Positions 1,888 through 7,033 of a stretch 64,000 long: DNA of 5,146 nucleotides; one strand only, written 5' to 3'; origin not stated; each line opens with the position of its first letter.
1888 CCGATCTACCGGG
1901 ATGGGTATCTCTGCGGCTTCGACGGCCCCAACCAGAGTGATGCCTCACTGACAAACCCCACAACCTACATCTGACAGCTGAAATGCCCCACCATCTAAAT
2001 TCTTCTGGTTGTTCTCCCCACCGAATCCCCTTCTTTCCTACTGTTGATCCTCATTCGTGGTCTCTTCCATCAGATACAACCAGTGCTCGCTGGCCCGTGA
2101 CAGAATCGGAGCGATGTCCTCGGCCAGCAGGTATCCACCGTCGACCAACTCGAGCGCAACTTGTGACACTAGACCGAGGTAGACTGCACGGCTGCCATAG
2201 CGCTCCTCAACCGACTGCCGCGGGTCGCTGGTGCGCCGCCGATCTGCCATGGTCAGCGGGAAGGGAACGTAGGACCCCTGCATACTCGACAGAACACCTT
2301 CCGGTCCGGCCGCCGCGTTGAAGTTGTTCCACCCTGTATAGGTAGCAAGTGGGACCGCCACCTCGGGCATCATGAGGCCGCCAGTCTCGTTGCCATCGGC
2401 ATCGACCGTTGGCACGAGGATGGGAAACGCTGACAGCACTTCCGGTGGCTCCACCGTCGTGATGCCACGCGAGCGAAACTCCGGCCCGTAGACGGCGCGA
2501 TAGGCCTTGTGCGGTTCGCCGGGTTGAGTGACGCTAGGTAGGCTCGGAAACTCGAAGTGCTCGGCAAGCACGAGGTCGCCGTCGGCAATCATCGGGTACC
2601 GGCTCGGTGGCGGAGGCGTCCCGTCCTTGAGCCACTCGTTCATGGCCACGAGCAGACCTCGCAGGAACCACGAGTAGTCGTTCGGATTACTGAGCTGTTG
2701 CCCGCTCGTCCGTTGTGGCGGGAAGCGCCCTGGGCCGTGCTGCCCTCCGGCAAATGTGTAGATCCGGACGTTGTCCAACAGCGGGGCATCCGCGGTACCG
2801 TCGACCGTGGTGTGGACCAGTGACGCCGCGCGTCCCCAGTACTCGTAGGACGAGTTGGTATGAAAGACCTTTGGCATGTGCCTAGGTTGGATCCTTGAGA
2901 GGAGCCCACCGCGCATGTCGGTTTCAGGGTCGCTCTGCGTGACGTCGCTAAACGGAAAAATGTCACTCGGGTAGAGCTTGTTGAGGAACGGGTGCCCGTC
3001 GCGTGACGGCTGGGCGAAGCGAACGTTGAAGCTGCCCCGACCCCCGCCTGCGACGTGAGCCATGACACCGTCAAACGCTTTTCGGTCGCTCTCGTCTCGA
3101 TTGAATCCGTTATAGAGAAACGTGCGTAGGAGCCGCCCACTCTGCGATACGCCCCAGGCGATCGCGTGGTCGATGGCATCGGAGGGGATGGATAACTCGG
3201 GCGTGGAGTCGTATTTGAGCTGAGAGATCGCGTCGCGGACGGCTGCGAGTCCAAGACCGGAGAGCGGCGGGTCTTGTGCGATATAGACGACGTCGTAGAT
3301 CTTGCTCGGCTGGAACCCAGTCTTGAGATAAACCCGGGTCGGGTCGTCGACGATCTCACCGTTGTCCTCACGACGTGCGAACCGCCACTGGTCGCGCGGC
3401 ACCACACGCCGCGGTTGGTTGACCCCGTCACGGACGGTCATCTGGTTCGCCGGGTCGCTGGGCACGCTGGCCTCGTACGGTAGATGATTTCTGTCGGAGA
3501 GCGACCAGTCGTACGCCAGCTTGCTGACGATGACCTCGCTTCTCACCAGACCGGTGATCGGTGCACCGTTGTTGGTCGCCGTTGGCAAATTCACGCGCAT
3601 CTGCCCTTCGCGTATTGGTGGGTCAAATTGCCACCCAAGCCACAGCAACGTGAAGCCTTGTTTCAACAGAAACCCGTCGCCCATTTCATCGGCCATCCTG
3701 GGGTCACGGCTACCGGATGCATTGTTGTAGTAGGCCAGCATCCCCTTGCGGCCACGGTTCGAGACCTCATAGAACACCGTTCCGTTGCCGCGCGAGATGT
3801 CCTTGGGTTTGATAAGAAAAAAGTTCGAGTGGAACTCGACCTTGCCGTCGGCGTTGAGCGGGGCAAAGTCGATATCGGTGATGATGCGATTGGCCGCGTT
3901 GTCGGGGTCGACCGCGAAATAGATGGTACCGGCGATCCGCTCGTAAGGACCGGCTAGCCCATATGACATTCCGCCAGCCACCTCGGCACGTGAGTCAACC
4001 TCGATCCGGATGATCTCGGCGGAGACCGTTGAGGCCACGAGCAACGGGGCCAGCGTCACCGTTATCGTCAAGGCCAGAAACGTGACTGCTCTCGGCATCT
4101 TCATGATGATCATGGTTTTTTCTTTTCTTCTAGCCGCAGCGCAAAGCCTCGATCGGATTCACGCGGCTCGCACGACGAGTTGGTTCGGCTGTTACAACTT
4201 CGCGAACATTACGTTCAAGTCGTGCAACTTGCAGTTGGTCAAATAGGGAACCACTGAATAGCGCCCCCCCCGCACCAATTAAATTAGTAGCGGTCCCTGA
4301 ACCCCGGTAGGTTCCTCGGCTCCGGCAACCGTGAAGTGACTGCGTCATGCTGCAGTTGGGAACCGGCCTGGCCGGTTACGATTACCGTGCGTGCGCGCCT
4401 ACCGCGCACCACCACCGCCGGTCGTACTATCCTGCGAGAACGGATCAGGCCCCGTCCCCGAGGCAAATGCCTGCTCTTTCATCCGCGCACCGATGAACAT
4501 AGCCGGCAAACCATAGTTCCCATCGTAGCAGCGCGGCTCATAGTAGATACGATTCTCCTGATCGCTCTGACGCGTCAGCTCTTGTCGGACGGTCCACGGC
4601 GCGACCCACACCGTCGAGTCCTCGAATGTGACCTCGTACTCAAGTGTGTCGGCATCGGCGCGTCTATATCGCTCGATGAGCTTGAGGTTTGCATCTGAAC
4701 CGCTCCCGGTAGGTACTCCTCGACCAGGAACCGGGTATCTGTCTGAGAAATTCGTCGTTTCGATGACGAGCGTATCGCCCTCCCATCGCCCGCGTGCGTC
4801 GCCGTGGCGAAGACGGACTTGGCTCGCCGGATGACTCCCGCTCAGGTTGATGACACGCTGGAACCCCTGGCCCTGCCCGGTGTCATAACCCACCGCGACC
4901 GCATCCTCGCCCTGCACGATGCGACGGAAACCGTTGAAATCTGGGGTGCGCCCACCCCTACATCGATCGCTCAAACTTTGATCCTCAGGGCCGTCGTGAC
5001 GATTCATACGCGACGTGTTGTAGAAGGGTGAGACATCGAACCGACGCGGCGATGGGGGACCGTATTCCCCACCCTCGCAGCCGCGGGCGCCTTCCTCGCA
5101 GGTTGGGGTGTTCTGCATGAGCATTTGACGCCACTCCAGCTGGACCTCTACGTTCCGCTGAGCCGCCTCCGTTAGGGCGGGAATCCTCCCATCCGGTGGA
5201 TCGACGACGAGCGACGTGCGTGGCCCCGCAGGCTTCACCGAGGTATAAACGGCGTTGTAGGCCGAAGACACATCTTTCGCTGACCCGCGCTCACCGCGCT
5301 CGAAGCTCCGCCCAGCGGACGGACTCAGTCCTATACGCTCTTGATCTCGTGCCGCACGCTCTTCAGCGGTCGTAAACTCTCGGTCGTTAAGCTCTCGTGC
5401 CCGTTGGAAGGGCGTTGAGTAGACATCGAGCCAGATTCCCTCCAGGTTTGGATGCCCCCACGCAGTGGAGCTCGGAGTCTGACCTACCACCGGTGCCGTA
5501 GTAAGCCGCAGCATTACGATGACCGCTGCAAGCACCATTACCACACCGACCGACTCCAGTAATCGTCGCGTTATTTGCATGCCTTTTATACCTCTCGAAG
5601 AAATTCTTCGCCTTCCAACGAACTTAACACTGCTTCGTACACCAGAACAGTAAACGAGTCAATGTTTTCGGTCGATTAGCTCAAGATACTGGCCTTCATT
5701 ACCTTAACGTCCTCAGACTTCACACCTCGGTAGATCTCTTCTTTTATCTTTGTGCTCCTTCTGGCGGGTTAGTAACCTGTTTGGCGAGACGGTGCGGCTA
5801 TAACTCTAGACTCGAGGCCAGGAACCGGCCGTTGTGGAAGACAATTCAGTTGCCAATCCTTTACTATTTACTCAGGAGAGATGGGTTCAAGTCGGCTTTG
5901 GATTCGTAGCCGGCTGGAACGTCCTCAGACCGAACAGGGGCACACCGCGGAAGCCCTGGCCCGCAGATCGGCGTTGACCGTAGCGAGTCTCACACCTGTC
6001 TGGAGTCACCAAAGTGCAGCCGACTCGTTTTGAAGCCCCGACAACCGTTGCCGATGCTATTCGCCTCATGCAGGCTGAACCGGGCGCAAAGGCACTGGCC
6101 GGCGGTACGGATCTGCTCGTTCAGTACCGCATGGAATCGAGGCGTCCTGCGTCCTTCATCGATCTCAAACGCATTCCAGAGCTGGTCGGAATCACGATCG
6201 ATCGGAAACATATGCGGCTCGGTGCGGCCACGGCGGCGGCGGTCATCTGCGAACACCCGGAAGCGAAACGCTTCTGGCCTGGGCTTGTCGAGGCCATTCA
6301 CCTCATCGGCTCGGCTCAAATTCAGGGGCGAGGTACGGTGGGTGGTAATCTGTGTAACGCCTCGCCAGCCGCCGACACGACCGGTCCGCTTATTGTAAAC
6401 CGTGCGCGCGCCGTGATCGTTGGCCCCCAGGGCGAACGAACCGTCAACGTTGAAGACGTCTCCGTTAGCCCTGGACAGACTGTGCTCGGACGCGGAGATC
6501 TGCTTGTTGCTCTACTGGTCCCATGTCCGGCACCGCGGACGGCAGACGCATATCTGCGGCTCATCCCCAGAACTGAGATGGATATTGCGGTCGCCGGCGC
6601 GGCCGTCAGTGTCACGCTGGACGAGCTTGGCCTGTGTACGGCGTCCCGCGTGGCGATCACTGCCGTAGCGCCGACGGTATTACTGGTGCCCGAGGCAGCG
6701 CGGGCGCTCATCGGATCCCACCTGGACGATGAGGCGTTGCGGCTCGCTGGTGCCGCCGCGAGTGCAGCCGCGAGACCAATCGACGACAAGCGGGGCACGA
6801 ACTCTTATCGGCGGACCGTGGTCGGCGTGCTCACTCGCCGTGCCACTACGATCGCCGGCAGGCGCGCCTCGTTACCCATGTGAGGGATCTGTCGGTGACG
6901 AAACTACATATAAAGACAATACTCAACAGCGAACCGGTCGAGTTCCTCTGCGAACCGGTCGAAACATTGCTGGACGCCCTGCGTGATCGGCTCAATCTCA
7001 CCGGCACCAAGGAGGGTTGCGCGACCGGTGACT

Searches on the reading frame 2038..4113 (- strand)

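Call 60: search_protein_families(library=pfam, proteins=[window:2038-4113:-], max_evalue=0.00001)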
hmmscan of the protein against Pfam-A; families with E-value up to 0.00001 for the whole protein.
window:2038-4113:- (691 aa): 1 family
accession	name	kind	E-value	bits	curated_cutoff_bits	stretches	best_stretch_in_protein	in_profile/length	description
PF20091.5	Abhydrolase_10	-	5.4e-41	141.4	23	1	266-670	128-427/429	Alpha/beta hydrolase domain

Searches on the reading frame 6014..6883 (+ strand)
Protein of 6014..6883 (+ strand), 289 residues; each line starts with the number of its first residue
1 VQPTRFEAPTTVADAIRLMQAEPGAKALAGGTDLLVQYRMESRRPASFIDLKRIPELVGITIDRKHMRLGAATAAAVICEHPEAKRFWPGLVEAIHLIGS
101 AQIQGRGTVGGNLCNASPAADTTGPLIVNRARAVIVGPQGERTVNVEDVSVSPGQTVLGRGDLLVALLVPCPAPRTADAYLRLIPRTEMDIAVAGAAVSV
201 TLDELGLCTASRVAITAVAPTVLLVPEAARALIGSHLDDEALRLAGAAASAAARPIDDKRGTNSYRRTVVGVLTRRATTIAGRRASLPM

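Call 28: search_protein_families(library=pfam, proteins=[window:6014-6883:+], max_evalue=0.0001)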
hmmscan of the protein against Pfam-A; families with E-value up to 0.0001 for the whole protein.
window:6014-6883:+ (289 aa): 2 families
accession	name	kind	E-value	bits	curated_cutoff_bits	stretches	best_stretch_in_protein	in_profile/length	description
PF00941.27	FAD_binding_5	-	9.6e-38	130.1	27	1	6-171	5-169/170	FAD binding domain in molybdopterin dehydrogenase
PF03450.22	CO_deh_flav_C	-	1.3e-21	77.1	25.5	1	180-278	2-99/102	CO dehydrogenase flavoprotein C-terminal domain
